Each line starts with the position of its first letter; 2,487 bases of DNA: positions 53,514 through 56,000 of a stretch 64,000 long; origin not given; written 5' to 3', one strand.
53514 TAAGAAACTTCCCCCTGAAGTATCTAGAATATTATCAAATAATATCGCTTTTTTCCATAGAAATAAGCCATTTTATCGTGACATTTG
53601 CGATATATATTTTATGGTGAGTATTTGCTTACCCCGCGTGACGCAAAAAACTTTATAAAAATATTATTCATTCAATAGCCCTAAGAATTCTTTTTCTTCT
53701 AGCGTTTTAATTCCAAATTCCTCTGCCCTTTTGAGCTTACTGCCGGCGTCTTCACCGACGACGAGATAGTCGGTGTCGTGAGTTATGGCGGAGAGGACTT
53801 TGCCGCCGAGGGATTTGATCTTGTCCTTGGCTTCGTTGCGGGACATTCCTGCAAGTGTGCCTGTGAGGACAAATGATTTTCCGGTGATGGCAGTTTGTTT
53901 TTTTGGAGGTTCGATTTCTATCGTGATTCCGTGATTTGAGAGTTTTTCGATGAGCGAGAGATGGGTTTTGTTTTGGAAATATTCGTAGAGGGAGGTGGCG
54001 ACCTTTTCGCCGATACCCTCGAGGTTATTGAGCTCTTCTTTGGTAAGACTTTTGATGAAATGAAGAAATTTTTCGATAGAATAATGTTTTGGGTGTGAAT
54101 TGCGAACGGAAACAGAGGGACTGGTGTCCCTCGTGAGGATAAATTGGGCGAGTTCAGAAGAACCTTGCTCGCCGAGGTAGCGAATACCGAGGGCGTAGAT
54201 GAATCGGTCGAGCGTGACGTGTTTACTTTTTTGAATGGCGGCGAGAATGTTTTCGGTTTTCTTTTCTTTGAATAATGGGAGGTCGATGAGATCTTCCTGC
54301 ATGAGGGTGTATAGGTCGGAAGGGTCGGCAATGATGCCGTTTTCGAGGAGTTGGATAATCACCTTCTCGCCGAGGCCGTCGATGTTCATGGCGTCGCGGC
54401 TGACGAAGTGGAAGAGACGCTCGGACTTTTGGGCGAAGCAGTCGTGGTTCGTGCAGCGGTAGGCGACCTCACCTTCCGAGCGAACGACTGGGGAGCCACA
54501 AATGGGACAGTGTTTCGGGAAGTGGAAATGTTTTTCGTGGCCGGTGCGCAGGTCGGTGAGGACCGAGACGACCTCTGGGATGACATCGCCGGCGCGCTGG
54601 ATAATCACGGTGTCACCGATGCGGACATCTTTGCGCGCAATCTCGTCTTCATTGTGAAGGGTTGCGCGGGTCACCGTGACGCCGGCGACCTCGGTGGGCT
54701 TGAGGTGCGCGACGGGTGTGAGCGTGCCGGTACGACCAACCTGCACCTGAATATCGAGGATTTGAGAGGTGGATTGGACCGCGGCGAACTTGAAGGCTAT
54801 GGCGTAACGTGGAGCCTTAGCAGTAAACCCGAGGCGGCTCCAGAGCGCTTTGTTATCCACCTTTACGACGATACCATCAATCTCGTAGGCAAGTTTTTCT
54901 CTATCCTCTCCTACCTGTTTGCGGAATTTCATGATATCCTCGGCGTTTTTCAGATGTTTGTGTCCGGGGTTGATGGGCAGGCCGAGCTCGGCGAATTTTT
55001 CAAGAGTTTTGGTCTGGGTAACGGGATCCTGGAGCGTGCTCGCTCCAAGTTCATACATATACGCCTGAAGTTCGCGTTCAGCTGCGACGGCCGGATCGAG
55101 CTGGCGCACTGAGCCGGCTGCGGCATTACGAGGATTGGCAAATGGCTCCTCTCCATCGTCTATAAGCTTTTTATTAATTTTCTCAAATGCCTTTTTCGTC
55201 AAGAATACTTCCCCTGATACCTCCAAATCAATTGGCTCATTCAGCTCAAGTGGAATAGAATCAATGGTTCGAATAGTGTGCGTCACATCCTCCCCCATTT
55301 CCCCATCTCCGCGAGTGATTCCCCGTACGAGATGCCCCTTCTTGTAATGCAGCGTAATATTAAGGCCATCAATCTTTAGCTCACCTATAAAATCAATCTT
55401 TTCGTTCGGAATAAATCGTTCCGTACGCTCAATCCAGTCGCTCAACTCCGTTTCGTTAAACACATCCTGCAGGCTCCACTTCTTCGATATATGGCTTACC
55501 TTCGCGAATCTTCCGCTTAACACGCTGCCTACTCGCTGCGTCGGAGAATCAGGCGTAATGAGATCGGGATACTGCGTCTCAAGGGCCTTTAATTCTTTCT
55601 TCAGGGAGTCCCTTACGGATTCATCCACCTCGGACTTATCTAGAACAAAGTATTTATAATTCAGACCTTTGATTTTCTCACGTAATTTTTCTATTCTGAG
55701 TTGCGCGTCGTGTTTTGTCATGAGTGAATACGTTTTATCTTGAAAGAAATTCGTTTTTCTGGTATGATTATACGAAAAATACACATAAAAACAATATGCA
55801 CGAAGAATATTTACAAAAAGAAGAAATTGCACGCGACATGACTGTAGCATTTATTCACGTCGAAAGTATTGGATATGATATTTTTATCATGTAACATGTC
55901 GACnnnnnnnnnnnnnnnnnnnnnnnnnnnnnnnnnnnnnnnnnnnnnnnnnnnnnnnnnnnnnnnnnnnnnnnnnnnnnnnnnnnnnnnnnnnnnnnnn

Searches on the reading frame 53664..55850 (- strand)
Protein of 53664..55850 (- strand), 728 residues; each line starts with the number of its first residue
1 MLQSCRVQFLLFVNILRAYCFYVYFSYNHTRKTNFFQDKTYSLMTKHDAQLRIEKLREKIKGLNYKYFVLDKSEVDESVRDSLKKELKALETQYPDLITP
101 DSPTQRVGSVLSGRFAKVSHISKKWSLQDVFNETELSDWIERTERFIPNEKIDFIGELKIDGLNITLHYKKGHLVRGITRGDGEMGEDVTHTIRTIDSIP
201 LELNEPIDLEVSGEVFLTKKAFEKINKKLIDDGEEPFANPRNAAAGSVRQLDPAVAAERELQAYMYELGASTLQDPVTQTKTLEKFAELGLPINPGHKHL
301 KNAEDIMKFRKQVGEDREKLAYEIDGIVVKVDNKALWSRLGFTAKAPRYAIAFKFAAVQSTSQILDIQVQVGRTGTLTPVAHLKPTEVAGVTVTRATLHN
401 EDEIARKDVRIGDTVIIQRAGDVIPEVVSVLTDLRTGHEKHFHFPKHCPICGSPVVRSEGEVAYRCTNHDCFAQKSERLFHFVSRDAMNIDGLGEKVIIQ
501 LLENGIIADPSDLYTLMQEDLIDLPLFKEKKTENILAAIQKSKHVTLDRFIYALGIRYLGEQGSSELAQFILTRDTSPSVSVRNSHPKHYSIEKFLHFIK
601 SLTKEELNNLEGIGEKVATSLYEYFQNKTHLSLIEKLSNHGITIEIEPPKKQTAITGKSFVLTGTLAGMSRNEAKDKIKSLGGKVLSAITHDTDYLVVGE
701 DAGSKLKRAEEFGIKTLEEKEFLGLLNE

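Call 8: search_protein_families(library=pfam, proteins=[window:53664-55850:-])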
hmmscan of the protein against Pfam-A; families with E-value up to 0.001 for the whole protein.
window:53664-55850:- (728 aa): 7 families
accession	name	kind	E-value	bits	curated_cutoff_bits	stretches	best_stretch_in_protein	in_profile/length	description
PF01653.23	DNA_ligase_aden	-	1.4e-86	290.5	27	1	114-357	3-252/253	NAD-dependent DNA ligase adenylation domain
PF03120.22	DNA_ligase_OB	-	1.3e-34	118.4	32.9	1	362-438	2-78/79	NAD-dependent DNA ligase OB-fold domain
PF00533.33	BRCT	-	7.9e-15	55.3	21.3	1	656-723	7-75/78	BRCA1 C Terminus (BRCT) domain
PF03119.21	DNA_ligase_ZBD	-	3.1e-12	46.6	25.8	1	447-471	1-25/27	NAD-dependent DNA ligase C4 zinc finger domain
PF12826.13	HHH_2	-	6.4e-10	39.5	27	1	599-634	29-64/64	Helix-hairpin-helix motif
PF14520.12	HHH_5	-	3.7e-06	27.8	27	0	486-541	3-57/57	Helix-hairpin-helix domain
PF12738.14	PTCB-BRCT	-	0.00022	21.6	22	1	667-716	9-58/63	twin BRCT domain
